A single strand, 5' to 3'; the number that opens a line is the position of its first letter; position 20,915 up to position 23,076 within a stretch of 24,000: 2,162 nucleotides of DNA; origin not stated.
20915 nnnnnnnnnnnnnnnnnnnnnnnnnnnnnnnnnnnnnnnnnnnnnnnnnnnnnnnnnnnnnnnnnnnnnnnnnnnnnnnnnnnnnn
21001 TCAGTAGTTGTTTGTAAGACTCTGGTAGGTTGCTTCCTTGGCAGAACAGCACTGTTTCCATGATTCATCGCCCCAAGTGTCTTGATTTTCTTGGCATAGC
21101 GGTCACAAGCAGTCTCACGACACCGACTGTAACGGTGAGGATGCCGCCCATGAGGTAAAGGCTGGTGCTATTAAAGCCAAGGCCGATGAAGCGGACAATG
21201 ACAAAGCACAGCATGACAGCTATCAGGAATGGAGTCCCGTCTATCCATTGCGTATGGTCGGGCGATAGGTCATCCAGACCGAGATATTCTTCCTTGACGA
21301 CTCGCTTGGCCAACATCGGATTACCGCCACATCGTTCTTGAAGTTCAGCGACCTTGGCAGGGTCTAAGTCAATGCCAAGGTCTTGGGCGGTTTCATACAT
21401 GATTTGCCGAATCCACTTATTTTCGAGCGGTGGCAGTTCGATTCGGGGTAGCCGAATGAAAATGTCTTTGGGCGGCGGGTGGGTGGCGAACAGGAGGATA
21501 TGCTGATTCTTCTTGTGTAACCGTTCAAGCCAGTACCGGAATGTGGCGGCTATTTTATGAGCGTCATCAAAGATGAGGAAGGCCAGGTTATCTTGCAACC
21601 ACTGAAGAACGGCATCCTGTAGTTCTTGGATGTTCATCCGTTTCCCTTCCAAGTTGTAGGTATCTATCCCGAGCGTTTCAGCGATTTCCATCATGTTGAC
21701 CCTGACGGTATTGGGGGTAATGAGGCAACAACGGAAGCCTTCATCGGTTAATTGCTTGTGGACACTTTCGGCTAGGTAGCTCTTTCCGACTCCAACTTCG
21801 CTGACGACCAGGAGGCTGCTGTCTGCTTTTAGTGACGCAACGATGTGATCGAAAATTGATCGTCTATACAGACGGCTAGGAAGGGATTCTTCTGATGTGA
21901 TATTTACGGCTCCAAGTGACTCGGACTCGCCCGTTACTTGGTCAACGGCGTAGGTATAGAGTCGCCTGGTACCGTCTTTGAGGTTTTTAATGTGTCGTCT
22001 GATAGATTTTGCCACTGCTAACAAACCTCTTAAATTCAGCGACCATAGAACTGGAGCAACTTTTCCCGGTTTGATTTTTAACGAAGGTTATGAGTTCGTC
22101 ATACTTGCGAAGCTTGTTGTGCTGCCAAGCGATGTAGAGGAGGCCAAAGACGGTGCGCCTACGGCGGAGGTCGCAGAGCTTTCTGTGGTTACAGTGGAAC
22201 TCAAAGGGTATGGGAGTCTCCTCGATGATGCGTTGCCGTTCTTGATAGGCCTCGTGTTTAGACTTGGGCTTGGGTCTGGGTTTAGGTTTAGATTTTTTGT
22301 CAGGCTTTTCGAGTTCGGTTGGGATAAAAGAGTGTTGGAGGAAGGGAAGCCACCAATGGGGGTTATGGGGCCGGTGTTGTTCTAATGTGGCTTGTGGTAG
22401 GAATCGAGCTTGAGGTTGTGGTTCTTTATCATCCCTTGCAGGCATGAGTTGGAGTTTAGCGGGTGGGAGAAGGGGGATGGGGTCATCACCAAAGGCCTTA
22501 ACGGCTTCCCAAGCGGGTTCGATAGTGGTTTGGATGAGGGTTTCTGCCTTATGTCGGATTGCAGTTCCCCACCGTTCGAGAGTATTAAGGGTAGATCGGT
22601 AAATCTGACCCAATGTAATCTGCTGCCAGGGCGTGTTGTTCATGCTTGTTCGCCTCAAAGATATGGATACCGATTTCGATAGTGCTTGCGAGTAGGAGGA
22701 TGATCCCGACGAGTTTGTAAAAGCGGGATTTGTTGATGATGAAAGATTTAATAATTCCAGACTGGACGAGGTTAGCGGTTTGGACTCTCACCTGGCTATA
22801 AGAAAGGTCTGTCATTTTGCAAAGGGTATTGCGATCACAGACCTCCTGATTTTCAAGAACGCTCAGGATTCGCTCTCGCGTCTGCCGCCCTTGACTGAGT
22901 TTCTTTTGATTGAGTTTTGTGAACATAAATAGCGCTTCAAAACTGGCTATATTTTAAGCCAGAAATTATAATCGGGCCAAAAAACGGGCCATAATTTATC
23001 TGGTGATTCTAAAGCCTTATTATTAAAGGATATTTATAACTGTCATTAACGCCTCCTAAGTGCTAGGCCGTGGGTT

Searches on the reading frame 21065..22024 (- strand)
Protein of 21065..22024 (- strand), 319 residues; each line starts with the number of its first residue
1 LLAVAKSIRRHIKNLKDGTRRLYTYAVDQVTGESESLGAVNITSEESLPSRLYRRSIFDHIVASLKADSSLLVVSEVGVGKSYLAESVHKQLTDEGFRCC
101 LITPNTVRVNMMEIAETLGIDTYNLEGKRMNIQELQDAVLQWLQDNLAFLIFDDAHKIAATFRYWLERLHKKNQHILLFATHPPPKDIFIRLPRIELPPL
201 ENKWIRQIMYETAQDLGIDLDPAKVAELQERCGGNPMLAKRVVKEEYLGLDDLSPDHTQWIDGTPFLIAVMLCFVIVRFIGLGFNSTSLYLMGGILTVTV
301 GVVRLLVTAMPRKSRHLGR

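Call 4: search_protein_families(library=pfam, proteins=[window:21065-22024:-], max_evalue=1)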
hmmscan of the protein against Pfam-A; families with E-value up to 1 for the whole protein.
window:21065-22024:- (319 aa): 21 families
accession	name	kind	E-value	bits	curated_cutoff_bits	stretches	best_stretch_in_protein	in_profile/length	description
PF13401.12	AAA_22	-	1.5e-09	38.7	27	1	68-180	5-122/130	AAA domain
PF00270.35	DEAD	-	0.00042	20.5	26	1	135-183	105-161/167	DEAD/DEAH box helicase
PF04851.21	ResIII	-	0.0011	19.3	22.5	1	52-160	6-139/164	Type III restriction enzyme, res subunit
PF20720.3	nSTAND3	-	0.0021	18.2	27.2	1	56-102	5-51/155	Novel STAND NTPase 3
PF25201.1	nSTAND6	-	0.005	17.3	27.7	1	54-160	4-115/148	Novel STAND NTPase 6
PF13191.12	AAA_16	-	0.0067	17.4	32.6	1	69-171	25-129/167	AAA ATPase domain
PF00158.32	Sigma54_activat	-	0.014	15.5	20.2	1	57-96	11-50/168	Sigma-54 interaction domain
PF00004.35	AAA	-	0.024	15.5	21.2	1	72-161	2-72/131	ATPase family associated with various cellular activities (AAA)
PF13679.12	Methyltransf_32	-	0.025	15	27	1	58-137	13-94/143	Methyltransferase domain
PF17864.7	AAA_lid_4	-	0.038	14.2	27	1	205-244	6-45/74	RuvB AAA lid domain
PF06745.19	ATPase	-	0.044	13.6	26.6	1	58-133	8-86/231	KaiC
PF06414.18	Zeta_toxin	-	0.056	13.3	22.3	1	69-180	17-128/199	Zeta toxin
PF25199.1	nSTAND_NTPase5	-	0.067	13.4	34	1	133-178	88-128/145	Novel STAND NTPase 5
PF12775.13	AAA_7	-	0.067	13.2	25.8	1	65-103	30-68/181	P-loop containing dynein motor region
PF00931.28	NB-ARC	-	0.1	12.3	23.5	1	71-157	21-111/248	NB-ARC domain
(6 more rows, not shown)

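Call 5: search_protein_families(library=padloc, proteins=[window:21065-22024:-], max_evalue=0.1)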
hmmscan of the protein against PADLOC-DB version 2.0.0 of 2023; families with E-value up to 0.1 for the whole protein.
window:21065-22024:- (319 aa): 6 families
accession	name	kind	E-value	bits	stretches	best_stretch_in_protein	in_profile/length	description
PDLC04140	mad8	-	0.0052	14.3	1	60-167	19-108/314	mads_8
PDLC02350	AbiO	-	0.0083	12.9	1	62-178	191-290/468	AbiO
PDLC02843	DpdE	-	0.013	11.4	1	72-161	179-269/1091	DpdE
PDLC05079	PDC-S73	-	0.025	11.3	1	57-103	180-226/752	-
PDLC03928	PsyrT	-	0.025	10.9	0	120-159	116-155/689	-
PDLC04474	PDC-M16A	-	0.05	10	1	58-107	224-274/917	-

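Call 6: search_protein_families(library=ncbifam, proteins=[window:21065-22024:-], max_evalue=0.1)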
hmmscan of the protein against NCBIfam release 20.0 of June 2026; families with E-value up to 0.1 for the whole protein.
window:21065-22024:- (319 aa): 11 families
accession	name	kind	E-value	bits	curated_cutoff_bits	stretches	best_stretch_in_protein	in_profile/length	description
TIGR03420.1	DnaA_homol_Hda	equivalog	0.00035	20.2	194.8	0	64-109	34-79/226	DnaA regulatory inactivator Hda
NF005304.0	PRK06835.1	equivalog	0.0046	16.1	215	1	66-105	181-220/330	ATP-binding protein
TIGR00764.1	lon_rel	equivalog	0.01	14.4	516.6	1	61-117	30-86/608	ATP-dependent protease LonB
NF005992.0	PRK08116.1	subfamily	0.014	14.5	189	1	66-131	111-169/269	hypothetical protein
NF038214.1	IS21_help_AAA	equivalog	0.019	14.6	200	1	65-104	87-126/232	IS21-like element helper ATPase IstB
TIGR01128.2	holA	equivalog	0.035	13.4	80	1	194-239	117-165/316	DNA polymerase III subunit delta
TIGR01817.1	nifA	equivalog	0.044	12.5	528.85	1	55-91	206-242/534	nif-specific transcriptional activator NifA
NF006038.0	PRK08181.1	subfamily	0.059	12.6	317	1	65-156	104-186/271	transposase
NF053860.1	DS41_1_antiphage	equivalog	0.074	12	370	1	50-103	21-74/448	anti-phage protein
TIGR00455.1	apsK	equivalog_domain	0.084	12.5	138.7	0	75-122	25-69/184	adenylyl-sulfate kinase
NF006799.0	PRK09302.1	equivalog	0.084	11.4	408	0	67-128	272-333/515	circadian clock protein KaiC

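Call 45: search_solved_structures(query=A4, max_evalue=1, show_alignments=1)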
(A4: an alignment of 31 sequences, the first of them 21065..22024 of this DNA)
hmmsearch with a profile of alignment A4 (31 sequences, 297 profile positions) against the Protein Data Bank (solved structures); distinct sequences matched with E-value up to 1: 393 (the best 60 are shown).
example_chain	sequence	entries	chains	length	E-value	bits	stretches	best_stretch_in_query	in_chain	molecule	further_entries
6or5_A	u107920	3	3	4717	4e-09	39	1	33-87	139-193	Midasin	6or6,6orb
8wd9_D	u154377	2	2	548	2.2e-06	30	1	40-74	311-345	Probable dipeptide-transport ATP-binding protein ABC transporter DppD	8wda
8wdb_D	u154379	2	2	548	3e-06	29.6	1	40-74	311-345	Probable dipeptide-transport ATP-binding protein ABC transporter DppD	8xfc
2v3c_C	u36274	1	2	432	2.8e-05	26.4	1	36-138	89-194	SIGNAL RECOGNITION 54 KDA PROTEIN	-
3ndb_B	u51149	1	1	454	2.9e-05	26.4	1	36-138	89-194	Signal recognition 54 kDa protein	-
6i27_A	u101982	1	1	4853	5.4e-05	25.5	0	34-83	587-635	Midasin,Midasin,Midasin,Midasin,Midasin,Midasin,Midasin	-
6i26_A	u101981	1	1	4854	5.4e-05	25.5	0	34-83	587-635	Midasin,Midasin,Midasin,Midasin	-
5jcs_s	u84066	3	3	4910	5.6e-05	25.4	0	34-83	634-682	Midasin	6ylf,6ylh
6hyp_A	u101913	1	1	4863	6.2e-05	25.3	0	34-83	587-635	Midasin,Midasin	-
7x7p_M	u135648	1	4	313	0.00014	24.1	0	172-222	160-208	Holliday junction ATP-dependent DNA helicase RuvB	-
7x7q_M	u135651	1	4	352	0.00022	23.5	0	172-222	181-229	Holliday junction ATP-dependent DNA helicase RuvB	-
9fyc_A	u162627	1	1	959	0.00022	23.5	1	49-132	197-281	CC-NBS-LRR resistance protein MLA13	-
6blb_A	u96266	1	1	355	0.00022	23.5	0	172-222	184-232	Holliday junction ATP-dependent DNA helicase RuvB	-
1in4_A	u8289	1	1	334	0.00037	22.8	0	49-73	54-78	HOLLIDAY JUNCTION DNA HELICASE RUVB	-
1in5_A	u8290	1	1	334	0.00037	22.7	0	49-73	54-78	HOLLIDAY JUNCTION DNA HELICASE RUVB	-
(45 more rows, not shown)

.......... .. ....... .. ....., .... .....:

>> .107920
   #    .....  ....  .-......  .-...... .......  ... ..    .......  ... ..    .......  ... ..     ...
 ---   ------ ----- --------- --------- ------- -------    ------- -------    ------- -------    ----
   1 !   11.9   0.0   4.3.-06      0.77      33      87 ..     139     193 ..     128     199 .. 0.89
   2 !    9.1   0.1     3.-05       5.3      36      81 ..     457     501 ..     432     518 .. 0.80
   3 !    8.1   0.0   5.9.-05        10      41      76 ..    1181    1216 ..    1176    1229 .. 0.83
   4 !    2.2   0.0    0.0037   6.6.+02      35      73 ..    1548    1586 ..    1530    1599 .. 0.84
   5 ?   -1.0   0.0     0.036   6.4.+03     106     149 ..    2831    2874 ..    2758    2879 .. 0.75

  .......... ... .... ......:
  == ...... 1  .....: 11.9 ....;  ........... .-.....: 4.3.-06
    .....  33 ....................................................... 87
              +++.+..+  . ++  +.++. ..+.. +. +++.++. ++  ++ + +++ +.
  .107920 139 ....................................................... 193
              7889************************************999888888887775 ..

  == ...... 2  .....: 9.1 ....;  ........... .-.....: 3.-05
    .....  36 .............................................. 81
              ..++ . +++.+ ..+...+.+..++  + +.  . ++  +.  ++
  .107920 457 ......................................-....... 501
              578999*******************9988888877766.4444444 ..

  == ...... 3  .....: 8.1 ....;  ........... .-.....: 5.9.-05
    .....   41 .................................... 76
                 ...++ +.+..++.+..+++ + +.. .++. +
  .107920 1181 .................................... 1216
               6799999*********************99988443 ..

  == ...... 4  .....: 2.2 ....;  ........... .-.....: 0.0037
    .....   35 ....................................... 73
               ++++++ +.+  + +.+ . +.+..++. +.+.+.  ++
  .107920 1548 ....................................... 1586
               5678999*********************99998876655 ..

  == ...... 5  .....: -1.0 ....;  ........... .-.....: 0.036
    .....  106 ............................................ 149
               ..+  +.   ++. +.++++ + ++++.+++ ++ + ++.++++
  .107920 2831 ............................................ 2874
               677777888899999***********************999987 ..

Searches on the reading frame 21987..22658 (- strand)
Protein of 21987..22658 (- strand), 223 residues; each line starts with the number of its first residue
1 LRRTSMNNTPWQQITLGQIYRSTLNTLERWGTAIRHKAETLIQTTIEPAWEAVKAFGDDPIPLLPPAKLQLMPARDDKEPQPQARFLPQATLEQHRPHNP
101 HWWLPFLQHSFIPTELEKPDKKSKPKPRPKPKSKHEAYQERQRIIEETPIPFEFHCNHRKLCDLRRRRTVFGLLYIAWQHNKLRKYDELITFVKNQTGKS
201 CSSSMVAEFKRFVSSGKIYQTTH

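Call 4: search_protein_families(library=pfam, proteins=[window:21987-22658:-], max_evalue=1)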
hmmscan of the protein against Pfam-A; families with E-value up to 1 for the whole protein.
window:21987-22658:- (223 aa): 0 families

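Call 5: search_protein_families(library=padloc, proteins=[window:21987-22658:-], max_evalue=0.1)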
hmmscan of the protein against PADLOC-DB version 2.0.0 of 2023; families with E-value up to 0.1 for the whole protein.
window:21987-22658:- (223 aa): 0 families

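Call 6: search_protein_families(library=ncbifam, proteins=[window:21987-22658:-], max_evalue=0.1)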
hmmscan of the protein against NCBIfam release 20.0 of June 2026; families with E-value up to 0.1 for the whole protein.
window:21987-22658:- (223 aa): 0 families

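Call 70: search_protein_families(library=pfam, proteins=[window:21987-22658:-], max_evalue=0.01)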
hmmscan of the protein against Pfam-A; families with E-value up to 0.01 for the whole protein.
window:21987-22658:- (223 aa): 0 families

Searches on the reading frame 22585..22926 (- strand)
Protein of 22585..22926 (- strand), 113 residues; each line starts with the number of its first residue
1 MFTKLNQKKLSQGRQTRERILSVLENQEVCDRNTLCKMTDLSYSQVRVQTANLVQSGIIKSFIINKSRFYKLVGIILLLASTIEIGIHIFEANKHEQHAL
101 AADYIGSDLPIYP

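Call 4: search_protein_families(library=pfam, proteins=[window:22585-22926:-], max_evalue=1)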
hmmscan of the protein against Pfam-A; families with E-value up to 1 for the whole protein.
window:22585-22926:- (113 aa): 5 families
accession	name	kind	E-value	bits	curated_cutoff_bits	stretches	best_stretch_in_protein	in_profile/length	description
PF13412.12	HTH_24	-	0.0014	18.6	21.9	1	15-60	3-48/48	Winged helix-turn-helix DNA-binding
PF01022.26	HTH_5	-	0.0048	17.2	22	1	15-61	2-47/47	Bacterial regulatory protein, arsR family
PF21707.3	ABC_AB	-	0.0078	16.8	27.5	1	27-93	6-72/100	Emaravirus ABC_AB protein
PF21476.4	PF0610-like_N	-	0.068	13.8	33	1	16-46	2-31/50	PF0610-like, N-terminal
PF25213.1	HVO_A0261_N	-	0.095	13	35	1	15-60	11-55/86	HVO_A0261 N-terminal domain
